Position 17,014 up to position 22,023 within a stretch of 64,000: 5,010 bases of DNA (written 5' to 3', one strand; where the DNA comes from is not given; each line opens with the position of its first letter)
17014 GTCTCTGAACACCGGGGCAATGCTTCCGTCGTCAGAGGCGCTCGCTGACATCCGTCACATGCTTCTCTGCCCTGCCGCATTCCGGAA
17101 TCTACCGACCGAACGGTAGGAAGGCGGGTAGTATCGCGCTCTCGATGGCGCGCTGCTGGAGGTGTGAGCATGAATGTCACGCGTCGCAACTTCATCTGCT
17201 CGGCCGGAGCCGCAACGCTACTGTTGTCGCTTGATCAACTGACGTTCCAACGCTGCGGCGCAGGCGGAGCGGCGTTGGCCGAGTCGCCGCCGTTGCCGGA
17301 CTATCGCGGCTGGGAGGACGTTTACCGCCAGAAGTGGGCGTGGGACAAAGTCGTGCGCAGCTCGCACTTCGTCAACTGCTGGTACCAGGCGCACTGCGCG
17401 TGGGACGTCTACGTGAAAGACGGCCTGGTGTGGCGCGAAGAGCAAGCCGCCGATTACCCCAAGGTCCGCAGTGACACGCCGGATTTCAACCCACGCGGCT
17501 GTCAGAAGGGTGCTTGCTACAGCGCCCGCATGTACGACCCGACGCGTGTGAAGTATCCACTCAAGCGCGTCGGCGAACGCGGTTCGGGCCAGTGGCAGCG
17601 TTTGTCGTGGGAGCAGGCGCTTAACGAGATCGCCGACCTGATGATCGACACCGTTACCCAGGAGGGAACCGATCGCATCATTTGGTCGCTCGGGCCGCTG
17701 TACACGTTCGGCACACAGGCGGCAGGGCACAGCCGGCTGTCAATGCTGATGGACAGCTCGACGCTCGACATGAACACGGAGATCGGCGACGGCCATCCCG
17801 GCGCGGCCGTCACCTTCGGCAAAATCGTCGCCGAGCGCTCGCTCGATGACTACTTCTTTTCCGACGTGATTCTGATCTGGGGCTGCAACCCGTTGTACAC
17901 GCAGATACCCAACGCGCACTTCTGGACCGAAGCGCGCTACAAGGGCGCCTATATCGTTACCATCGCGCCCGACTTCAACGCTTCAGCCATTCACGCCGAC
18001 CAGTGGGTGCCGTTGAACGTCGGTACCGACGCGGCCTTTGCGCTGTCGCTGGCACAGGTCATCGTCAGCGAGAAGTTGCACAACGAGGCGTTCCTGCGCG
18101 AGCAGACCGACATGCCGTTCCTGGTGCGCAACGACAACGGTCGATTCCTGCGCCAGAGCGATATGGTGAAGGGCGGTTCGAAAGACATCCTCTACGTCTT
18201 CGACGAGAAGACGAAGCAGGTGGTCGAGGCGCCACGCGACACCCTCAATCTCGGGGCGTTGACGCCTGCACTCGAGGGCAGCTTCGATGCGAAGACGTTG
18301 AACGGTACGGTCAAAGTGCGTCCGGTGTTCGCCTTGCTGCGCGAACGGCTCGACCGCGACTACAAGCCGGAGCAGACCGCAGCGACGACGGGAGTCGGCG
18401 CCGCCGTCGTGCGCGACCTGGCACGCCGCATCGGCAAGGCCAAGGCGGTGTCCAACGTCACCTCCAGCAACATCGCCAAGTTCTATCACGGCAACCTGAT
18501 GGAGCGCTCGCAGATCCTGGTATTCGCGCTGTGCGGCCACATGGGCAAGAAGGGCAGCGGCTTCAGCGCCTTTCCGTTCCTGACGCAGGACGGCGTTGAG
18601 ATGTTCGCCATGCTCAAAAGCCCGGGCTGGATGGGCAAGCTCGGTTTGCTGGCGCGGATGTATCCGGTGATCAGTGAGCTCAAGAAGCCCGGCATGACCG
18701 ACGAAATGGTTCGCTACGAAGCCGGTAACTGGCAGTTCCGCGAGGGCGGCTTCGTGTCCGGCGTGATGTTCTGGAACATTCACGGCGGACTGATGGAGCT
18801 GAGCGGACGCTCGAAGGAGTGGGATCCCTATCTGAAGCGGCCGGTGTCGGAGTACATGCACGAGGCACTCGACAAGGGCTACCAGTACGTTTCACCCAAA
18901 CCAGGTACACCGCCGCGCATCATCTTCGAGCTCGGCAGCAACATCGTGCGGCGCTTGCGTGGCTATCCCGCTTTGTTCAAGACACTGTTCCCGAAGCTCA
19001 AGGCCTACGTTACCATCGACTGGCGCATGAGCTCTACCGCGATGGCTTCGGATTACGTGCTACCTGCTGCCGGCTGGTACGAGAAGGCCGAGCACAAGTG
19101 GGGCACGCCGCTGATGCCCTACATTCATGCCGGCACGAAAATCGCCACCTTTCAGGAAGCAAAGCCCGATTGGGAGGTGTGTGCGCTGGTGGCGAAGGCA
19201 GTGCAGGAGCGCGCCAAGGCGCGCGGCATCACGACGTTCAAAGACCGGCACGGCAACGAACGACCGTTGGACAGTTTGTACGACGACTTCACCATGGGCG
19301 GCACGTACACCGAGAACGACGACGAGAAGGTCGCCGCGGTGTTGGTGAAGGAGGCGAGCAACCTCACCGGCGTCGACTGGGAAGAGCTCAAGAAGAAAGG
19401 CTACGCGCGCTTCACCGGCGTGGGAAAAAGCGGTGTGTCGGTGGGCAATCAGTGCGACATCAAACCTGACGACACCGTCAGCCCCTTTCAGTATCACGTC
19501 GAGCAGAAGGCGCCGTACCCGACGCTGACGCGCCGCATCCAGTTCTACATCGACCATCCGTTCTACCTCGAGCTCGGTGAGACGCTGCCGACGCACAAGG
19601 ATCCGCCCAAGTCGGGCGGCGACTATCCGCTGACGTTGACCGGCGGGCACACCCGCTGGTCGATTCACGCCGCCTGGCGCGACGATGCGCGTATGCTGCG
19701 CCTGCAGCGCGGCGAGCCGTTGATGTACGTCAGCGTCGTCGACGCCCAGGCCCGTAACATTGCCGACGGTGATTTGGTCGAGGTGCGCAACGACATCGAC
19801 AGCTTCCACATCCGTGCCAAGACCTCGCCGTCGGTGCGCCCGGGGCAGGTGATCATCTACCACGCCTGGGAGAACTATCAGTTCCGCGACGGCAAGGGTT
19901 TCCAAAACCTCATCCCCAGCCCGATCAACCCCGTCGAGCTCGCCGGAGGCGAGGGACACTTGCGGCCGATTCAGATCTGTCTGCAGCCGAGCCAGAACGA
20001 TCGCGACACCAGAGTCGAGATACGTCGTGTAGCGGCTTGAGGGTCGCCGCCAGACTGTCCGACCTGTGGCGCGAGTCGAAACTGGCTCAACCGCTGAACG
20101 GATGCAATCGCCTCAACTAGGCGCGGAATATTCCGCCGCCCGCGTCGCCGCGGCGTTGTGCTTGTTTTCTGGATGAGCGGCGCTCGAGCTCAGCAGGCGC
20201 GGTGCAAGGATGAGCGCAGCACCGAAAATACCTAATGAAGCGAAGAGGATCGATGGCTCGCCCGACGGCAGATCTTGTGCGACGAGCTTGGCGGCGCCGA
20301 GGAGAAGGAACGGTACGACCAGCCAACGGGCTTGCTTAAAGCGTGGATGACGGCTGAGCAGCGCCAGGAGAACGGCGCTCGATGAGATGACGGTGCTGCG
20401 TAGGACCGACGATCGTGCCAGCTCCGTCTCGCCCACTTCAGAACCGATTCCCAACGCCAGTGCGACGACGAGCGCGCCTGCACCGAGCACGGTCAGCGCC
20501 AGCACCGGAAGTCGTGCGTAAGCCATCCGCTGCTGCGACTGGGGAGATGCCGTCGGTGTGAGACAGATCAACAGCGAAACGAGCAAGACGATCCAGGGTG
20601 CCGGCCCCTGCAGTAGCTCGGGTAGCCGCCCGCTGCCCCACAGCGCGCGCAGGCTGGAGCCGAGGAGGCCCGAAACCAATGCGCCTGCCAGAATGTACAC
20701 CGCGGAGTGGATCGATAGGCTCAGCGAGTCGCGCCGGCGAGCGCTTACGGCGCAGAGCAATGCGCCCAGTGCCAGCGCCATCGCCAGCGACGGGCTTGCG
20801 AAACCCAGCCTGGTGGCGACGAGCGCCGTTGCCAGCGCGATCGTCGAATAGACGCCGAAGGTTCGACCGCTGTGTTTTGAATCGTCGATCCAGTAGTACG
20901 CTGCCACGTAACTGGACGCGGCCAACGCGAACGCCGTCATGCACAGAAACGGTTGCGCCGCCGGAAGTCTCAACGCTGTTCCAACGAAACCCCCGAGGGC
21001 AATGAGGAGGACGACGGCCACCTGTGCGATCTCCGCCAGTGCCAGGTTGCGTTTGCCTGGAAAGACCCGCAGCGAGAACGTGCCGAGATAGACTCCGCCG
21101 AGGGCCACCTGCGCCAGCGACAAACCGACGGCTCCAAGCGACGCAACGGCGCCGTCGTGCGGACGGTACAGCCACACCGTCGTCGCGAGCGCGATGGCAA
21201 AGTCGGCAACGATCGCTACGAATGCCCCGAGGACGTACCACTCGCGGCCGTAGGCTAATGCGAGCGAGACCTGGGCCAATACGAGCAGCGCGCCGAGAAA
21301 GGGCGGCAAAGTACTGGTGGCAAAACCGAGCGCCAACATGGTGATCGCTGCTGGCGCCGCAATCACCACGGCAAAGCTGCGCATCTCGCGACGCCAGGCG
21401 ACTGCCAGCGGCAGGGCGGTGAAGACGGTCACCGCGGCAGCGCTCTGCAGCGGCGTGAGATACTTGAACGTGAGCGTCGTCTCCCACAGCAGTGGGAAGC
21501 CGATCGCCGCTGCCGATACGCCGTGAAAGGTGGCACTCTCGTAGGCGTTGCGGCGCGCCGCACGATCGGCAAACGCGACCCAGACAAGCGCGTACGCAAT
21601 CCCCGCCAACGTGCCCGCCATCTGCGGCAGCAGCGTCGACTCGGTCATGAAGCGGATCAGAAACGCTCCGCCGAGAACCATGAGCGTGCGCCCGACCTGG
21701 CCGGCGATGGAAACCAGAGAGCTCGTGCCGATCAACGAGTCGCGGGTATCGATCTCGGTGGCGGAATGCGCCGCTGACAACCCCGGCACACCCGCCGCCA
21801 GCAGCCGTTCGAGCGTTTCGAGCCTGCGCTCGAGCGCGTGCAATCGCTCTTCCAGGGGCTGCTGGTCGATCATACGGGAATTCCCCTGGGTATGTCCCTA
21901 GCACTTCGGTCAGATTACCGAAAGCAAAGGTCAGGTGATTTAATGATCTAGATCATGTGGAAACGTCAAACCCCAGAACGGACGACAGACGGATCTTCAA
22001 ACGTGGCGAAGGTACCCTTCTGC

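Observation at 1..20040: Three diverged, stand-alone Tat-exported NarG-like molybdoenzyme alpha subunits with no partner subunits in 20 kb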

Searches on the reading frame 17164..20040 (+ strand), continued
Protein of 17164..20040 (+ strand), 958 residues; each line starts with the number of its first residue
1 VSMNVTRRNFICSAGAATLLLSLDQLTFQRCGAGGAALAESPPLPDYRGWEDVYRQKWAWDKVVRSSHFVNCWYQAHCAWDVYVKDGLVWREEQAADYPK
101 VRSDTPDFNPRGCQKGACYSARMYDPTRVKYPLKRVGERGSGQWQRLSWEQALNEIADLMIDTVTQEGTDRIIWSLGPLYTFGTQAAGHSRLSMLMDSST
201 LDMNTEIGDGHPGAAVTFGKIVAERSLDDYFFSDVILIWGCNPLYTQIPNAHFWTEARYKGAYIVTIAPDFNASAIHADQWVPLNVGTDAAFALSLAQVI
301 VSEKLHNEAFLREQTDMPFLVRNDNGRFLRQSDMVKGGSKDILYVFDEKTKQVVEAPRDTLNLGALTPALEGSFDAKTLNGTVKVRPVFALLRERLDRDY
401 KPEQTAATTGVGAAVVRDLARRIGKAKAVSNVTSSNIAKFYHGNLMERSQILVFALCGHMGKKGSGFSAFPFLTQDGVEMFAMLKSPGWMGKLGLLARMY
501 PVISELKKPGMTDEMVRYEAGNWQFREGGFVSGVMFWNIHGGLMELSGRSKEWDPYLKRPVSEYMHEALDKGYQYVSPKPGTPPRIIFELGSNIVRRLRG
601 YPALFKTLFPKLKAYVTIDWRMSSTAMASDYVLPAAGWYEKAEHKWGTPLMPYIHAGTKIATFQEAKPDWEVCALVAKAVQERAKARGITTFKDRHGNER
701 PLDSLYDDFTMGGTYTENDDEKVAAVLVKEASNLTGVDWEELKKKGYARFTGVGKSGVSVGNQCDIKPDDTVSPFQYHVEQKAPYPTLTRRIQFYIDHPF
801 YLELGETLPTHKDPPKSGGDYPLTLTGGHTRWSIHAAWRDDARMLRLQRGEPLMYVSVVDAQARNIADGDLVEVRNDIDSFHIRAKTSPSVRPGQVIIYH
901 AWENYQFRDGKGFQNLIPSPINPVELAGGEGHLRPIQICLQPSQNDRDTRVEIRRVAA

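Call 57: find_encoding_contigs(protein=P0225, flank=10000, max_places=1)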
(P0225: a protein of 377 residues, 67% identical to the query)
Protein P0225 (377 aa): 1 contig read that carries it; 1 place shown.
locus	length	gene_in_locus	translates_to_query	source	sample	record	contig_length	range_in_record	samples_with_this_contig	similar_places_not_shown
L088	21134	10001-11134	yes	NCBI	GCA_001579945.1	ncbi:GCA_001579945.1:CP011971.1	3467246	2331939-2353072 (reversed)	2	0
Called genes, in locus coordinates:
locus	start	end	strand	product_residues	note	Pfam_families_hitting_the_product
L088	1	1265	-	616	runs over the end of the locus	PF01011:PQQ, PF13360:PQQ_2 (weak), PF13570:Beta-prop_ACSF4 (faint), PF13360:PQQ_2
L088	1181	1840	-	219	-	PF01011:PQQ (weak)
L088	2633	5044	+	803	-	PF07715:Plug, PF00593:TonB_dep_Rec_b-barrel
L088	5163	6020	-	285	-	PF00296:Bac_luciferase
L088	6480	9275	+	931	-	PF00384:Molybdopterin, PF01568:Molydop_binding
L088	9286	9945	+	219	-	PF09459:EB_dh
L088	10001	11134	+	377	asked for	PF12797:Fer4_2 (faint), PF12837:Fer4_6 (faint), PF13237:Fer4_10 (weak), PF13247:Fer4_11, PF12838:Fer4_7 (weak)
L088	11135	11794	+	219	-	PF02613:Nitrate_red_del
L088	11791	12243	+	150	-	PF07366:SnoaL (weak), PF12680:SnoaL_2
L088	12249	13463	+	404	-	PF02770:Acyl-CoA_dh_M, PF00441:Acyl-CoA_dh_1, PF08028:Acyl-CoA_dh_2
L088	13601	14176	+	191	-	PF13577:SnoaL_4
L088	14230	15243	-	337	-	PF16884:ADH_N_2, PF00107:ADH_zinc_N, PF13602:ADH_zinc_N_2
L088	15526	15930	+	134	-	PF01527:HTH_Tnp_1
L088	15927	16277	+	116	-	PF05717:TnpB_IS66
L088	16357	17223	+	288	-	PF13007:LZ_Tnp_IS66, PF13005:zf-IS66, PF03050:DDE_Tnp_IS66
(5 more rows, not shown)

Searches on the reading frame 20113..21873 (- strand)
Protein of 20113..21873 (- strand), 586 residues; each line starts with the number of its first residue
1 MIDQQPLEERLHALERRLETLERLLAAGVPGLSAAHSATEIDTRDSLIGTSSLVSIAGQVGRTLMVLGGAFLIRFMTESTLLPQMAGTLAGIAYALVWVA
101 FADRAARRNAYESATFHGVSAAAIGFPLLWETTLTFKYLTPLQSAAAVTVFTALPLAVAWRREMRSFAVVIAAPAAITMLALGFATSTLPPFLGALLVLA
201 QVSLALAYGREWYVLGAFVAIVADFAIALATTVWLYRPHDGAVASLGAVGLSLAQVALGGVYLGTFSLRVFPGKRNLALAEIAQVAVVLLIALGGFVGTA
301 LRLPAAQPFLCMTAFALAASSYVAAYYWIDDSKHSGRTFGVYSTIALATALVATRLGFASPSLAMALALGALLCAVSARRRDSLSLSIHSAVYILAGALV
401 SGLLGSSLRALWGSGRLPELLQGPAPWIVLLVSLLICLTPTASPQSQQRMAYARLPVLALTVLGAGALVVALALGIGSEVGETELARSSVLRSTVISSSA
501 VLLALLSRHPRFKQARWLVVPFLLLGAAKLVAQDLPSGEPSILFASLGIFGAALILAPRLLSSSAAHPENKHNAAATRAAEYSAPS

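Call 9: search_protein_families(library=pfam, proteins=[window:20113-21873:-], max_evalue=0.01)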
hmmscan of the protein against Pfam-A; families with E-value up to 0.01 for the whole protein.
window:20113-21873:- (586 aa): 1 family
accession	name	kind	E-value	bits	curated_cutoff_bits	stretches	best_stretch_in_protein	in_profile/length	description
PF10101.14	DUF2339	-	2.5e-07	30.3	33.6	1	60-530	8-488/659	Predicted membrane protein (DUF2339)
